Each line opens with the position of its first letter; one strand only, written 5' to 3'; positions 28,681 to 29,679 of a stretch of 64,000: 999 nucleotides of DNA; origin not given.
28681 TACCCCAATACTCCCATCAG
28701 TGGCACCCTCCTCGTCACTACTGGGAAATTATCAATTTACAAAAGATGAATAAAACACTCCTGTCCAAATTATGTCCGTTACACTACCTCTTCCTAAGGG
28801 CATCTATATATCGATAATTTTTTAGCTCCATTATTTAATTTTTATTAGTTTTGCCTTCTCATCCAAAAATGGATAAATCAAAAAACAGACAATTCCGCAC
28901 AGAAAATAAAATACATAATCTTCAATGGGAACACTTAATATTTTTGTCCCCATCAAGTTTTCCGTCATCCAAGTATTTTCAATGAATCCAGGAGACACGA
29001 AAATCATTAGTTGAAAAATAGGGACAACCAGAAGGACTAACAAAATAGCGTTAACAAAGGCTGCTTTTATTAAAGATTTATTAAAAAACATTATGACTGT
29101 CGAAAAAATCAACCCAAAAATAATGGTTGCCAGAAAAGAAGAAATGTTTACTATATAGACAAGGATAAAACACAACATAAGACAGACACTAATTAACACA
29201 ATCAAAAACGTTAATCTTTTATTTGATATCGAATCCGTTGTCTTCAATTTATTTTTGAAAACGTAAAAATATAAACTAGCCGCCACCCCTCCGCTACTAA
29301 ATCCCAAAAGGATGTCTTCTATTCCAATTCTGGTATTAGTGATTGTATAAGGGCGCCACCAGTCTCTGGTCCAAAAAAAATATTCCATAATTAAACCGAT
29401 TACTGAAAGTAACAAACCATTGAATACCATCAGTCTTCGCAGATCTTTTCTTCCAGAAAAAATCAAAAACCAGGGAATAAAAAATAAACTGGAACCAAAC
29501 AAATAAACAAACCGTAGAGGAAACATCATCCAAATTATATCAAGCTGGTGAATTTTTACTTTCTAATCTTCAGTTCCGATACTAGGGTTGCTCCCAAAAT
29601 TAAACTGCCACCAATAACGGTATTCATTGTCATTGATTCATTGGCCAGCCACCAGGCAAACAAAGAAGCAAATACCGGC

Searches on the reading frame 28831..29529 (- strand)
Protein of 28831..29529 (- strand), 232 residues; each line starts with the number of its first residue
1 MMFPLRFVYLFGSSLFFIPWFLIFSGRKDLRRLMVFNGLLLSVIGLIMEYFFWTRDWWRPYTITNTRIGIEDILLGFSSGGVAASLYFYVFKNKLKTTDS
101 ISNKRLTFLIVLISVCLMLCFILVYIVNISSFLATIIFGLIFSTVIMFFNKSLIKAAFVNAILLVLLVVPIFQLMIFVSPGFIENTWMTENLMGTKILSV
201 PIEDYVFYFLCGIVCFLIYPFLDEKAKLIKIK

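Call 7: search_protein_families(library=pfam, proteins=[window:28831-29529:-], max_evalue=0.001)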
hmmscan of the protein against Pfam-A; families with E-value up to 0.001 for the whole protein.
window:28831-29529:- (232 aa): 1 family
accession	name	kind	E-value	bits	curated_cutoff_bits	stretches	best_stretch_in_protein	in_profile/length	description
PF18916.5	Lycopene_cyc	-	4.2e-10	40.5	27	1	132-222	3-92/92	Lycopene cyclase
